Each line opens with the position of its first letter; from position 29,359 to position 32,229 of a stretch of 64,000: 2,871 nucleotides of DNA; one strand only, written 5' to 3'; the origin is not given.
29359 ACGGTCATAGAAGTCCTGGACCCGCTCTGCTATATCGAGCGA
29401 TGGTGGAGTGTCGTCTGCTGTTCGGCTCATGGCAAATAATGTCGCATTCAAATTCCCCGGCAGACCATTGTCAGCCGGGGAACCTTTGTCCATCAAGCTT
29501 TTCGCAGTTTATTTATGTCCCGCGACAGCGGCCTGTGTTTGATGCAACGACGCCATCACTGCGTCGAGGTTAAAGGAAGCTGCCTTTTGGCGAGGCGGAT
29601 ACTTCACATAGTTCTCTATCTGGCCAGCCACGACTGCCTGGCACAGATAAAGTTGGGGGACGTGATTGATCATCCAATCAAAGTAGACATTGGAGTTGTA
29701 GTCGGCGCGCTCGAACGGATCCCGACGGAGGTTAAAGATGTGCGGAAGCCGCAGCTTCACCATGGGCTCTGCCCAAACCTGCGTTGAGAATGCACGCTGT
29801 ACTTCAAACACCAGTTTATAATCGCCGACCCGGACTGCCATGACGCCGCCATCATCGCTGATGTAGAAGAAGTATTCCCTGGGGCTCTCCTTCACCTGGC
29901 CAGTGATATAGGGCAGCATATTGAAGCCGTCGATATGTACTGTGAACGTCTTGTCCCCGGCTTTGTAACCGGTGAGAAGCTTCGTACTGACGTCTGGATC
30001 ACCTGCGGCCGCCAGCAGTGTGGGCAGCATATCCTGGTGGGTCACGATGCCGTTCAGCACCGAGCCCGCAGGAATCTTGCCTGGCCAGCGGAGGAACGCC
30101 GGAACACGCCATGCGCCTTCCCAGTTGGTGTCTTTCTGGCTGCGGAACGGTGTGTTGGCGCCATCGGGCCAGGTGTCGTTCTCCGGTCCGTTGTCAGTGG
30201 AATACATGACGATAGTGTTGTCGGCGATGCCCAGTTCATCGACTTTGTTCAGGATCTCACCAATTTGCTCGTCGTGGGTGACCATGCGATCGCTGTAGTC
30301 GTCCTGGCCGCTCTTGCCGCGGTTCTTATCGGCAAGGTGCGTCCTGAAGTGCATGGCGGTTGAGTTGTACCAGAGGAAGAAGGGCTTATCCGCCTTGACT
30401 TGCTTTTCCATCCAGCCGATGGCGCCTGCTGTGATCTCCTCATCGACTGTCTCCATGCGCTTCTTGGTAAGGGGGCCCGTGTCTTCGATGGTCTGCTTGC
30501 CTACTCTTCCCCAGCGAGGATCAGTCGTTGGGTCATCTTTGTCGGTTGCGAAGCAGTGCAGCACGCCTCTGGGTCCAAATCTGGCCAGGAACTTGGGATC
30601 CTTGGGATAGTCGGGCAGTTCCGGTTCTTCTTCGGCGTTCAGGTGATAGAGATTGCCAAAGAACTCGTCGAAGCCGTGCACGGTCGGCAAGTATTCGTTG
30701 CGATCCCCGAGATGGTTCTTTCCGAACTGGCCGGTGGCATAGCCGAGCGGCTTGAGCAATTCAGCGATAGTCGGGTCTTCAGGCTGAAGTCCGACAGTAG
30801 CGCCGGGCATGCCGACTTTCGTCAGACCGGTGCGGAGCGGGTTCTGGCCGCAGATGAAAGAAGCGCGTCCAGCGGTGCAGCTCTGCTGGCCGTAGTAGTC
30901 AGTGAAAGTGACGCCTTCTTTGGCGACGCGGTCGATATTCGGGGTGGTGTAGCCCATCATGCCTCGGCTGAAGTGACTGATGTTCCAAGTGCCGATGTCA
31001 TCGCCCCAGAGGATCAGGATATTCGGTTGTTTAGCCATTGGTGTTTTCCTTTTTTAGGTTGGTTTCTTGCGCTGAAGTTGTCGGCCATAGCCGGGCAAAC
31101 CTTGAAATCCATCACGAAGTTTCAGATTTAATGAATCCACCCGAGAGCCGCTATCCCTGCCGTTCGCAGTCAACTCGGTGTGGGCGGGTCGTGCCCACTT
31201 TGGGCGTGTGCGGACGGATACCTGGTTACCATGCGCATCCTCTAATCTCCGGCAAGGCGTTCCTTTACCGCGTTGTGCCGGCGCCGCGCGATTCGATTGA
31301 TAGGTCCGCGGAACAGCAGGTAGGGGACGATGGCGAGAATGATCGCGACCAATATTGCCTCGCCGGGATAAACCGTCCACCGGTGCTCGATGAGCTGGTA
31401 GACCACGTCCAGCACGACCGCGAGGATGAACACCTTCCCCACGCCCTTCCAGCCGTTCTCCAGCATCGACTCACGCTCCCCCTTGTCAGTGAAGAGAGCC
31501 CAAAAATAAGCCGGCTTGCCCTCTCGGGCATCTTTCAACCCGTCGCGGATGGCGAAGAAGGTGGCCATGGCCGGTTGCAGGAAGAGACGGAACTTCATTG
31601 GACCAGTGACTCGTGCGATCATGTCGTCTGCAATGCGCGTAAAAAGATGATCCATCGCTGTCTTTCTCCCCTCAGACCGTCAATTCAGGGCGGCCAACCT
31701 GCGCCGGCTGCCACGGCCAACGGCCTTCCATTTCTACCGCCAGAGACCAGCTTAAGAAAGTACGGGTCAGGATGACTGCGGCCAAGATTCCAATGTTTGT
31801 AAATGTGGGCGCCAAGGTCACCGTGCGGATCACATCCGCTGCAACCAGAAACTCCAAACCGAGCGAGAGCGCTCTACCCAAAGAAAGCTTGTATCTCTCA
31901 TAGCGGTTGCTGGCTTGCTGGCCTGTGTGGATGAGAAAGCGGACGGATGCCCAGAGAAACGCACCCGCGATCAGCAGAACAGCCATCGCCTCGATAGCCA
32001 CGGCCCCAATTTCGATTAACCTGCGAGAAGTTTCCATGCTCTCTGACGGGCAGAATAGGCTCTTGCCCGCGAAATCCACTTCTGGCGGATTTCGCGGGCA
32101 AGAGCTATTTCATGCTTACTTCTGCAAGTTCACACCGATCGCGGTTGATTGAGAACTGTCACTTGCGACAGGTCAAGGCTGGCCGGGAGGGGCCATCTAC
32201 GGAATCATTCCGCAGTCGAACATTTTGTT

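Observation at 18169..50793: Recurrent 16-bp palindrome CTGTCR-N4-YGACAG upstream of about ten transcription units: a putative shared operator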

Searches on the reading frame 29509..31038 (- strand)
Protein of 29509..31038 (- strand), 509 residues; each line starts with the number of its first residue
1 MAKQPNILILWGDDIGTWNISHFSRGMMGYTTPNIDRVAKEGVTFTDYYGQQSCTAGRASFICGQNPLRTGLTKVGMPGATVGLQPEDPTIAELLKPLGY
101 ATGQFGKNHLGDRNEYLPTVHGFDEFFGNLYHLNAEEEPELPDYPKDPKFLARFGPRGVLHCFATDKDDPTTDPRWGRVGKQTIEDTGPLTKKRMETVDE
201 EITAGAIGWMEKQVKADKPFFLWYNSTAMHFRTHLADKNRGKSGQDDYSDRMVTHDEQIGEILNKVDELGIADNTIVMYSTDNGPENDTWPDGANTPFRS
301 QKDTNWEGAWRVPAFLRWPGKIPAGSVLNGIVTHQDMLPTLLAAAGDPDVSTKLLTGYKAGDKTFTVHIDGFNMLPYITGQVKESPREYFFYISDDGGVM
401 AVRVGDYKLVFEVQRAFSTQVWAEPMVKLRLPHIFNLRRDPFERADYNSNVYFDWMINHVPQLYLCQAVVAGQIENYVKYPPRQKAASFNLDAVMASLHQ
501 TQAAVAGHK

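Call 11: search_protein_families(library=pfam, proteins=[window:29509-31038:-], max_evalue=0.01)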
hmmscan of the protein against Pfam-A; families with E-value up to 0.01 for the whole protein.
window:29509-31038:- (509 aa): 3 families
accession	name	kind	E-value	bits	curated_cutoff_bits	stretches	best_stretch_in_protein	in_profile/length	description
PF00884.28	Sulfatase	-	2.2e-49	168.8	25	1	5-346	1-300/301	Sulfatase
PF14707.11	Sulfatase_C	-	2.5e-06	28.5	30.9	1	385-449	1-73/127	C-terminal region of aryl-sulfatase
PF16347.10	SGSH_C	-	0.0011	19.5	29.3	1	306-346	12-52/154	N-sulphoglucosamine sulphohydrolase, C-terminal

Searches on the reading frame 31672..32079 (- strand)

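Call 11: search_protein_families(library=pfam, proteins=[window:31672-32079:-], max_evalue=0.01)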
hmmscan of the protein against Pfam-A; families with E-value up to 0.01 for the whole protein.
window:31672-32079:- (135 aa): 1 family
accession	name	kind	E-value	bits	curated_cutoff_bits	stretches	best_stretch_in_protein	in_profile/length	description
PF07784.16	DUF1622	-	2.1e-23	82.5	24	1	42-117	3-78/78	Protein of unknown function (DUF1622)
